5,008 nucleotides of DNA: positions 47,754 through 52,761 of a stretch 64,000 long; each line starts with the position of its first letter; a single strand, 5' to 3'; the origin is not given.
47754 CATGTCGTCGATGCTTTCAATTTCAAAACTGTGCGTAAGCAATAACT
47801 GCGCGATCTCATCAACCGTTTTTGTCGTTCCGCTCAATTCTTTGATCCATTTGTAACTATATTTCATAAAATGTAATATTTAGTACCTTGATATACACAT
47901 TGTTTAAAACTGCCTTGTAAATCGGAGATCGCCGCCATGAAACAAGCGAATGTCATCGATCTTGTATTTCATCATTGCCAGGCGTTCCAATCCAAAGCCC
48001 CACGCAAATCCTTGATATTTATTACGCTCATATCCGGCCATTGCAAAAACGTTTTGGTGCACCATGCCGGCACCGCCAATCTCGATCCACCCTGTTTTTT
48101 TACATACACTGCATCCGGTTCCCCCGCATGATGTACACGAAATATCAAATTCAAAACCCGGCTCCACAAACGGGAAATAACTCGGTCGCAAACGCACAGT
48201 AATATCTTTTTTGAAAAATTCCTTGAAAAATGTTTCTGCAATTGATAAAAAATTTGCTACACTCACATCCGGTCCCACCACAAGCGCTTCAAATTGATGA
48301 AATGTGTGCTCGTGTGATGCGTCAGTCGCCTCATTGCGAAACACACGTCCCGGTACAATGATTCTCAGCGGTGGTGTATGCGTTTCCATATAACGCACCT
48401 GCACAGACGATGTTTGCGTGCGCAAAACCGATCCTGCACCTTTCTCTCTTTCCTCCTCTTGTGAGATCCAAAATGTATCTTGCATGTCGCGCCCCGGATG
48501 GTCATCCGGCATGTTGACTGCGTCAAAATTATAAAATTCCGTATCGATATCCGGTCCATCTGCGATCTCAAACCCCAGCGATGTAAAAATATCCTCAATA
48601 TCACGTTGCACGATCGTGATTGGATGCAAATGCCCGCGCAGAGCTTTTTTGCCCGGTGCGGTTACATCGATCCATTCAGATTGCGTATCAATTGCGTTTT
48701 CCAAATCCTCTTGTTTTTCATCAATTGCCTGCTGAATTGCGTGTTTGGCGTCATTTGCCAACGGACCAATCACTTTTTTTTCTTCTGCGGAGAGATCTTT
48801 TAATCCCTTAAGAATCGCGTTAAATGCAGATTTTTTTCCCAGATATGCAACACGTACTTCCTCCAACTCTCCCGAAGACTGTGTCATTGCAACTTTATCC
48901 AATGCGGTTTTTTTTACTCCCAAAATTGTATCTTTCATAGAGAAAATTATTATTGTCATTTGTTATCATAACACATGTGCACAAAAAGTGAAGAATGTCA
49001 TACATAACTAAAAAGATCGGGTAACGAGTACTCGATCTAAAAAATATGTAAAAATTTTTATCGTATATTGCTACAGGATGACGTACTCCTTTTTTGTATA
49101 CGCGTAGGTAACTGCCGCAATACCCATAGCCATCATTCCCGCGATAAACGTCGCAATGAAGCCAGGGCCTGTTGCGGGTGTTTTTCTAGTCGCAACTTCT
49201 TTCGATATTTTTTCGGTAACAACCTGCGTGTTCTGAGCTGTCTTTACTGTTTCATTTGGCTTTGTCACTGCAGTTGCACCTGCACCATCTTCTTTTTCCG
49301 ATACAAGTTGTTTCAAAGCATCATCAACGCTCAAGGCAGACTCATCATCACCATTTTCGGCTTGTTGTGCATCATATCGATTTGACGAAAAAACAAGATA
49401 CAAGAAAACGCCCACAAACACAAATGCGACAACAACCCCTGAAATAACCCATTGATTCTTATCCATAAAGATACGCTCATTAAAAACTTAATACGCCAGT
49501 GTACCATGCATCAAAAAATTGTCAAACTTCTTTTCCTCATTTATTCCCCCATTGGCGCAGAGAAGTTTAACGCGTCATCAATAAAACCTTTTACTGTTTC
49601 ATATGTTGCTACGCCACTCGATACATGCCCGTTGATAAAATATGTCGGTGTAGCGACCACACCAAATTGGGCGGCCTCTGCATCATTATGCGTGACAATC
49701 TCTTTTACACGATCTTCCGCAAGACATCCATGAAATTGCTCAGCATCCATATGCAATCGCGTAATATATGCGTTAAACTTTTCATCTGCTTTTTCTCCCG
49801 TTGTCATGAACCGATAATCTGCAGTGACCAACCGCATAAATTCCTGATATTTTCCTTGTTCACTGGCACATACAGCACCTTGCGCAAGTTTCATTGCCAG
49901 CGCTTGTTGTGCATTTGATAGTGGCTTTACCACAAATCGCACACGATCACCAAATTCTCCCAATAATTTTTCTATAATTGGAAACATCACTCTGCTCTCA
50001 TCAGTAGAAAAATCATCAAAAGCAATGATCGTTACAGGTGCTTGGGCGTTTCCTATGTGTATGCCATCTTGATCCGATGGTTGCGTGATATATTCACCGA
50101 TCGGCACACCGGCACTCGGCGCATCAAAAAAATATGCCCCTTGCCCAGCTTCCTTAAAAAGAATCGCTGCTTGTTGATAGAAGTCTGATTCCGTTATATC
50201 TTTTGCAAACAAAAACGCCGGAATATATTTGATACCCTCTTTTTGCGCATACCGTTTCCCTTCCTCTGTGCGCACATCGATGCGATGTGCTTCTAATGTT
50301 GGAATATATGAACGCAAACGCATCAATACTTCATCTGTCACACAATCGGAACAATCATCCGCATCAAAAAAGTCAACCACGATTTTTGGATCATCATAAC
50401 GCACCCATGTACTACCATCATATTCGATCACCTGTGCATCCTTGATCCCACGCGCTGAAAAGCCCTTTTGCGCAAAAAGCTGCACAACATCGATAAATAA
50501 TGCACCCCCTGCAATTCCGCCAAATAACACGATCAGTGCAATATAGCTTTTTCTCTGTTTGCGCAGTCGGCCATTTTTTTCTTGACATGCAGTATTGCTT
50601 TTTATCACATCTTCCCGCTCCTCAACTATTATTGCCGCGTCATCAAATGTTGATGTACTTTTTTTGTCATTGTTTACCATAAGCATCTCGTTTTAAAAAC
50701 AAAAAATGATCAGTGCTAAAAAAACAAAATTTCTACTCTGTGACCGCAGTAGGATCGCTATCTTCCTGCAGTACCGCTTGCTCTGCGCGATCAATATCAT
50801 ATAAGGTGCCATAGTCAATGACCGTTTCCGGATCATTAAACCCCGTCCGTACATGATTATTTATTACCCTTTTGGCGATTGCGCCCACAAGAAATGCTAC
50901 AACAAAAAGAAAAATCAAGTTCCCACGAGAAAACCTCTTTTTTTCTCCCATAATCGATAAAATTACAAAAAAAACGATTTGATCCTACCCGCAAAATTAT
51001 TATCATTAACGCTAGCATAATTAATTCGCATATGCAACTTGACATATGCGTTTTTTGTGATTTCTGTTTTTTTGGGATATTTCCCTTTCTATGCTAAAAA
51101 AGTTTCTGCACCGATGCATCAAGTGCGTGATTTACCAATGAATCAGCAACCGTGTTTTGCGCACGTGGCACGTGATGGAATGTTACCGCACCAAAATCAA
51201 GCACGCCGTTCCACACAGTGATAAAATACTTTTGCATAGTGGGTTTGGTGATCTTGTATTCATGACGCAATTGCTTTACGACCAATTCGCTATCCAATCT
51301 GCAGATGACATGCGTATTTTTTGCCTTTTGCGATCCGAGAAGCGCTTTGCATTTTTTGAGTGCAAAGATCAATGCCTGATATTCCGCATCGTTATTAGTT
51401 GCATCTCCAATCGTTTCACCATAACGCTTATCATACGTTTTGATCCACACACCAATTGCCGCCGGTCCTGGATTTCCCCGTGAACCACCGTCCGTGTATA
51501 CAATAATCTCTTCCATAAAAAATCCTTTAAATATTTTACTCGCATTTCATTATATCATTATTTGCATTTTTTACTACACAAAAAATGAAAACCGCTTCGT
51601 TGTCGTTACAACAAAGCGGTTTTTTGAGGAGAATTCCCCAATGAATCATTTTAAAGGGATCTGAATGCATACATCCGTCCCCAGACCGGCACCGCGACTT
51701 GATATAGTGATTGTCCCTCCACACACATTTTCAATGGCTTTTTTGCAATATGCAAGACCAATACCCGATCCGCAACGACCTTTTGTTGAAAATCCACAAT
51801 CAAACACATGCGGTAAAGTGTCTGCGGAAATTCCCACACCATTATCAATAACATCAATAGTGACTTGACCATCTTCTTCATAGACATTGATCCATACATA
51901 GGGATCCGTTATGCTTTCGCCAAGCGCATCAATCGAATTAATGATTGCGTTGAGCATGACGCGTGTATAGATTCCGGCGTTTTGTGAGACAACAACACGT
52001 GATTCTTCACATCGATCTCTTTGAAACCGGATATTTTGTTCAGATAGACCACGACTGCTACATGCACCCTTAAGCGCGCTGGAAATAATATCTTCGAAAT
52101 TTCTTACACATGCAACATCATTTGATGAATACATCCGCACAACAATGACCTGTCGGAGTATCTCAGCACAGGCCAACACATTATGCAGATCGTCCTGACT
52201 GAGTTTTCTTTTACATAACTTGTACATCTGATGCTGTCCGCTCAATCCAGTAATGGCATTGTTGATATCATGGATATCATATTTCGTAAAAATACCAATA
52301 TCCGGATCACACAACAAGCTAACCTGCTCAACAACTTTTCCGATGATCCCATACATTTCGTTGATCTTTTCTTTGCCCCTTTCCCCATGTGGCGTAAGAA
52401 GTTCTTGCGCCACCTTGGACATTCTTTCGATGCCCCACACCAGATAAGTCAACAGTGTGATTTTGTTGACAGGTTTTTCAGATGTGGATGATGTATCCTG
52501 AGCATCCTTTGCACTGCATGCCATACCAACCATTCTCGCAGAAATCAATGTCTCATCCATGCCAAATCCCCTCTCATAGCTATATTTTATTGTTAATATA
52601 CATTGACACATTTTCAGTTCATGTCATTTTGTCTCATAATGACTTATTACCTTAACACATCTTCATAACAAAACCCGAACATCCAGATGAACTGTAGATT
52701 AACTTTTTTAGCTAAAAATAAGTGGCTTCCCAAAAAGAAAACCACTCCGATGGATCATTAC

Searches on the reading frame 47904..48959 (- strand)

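Call 31: search_protein_families(library=pfam, proteins=[window:47904-48959:-], max_evalue=0.00001)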
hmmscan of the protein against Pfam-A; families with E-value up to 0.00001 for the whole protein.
window:47904-48959:- (351 aa): 2 families
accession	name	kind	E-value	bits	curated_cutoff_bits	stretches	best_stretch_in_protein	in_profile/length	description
PF01409.25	tRNA-synt_2d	-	4.1e-96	321.7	19.8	1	97-351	2-246/246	tRNA synthetases class II core domain (F)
PF02912.23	Phe_tRNA-synt_N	-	9.1e-23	80.4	22.3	1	28-90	2-64/69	Aminoacyl tRNA synthetase class II, N-terminal domain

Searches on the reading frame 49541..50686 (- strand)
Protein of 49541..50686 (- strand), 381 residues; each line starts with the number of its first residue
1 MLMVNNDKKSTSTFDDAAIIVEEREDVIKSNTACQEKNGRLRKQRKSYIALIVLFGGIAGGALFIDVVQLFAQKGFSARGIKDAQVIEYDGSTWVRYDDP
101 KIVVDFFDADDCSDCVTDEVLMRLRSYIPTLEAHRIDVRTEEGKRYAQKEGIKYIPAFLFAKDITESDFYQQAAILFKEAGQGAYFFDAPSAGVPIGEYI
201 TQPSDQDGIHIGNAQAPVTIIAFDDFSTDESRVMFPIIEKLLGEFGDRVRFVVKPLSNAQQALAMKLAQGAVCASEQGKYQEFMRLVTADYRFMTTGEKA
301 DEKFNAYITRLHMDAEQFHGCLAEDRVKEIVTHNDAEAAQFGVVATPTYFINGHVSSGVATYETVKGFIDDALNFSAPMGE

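Call 31: search_protein_families(library=pfam, proteins=[window:49541-50686:-], max_evalue=0.00001)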
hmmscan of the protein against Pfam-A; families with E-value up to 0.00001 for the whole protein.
window:49541-50686:- (381 aa): 2 families
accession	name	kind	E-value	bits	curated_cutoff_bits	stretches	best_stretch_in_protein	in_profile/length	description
PF13462.12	Thioredoxin_4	-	1.6e-20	74.4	23.2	1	206-371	3-165/165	Thioredoxin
PF01323.26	DSBA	-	2.5e-10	40.9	25.6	1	264-368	85-189/191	DSBA-like thioredoxin domain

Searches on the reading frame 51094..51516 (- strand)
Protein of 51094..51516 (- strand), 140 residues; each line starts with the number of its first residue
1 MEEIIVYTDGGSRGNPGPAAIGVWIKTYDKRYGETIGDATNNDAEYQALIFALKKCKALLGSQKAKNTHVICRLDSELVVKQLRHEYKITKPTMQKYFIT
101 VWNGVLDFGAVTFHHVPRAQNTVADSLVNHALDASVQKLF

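Call 79: search_protein_families(library=pfam, proteins=[window:51094-51516:-], max_evalue=0.0001)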
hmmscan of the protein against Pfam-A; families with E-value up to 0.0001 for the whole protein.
window:51094-51516:- (140 aa): 2 families
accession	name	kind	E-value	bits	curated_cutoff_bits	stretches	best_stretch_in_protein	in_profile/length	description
PF13456.12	RVT_3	-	1.3e-14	54.6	21.6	1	13-131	7-123/123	Reverse transcriptase-like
PF00075.30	RNase_H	-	2e-10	41.5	25.8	1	2-130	2-138/141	RNase H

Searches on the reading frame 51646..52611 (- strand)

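Call 31: search_protein_families(library=pfam, proteins=[window:51646-52611:-], max_evalue=0.00001)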
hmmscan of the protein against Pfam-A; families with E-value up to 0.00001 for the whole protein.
window:51646-52611:- (321 aa): 1 family
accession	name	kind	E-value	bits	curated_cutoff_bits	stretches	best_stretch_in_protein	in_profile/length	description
PF02518.31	HATPase_c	-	1.6e-18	67.6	26.4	1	216-320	7-109/111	Histidine kinase-, DNA gyrase B-, and HSP90-like ATPase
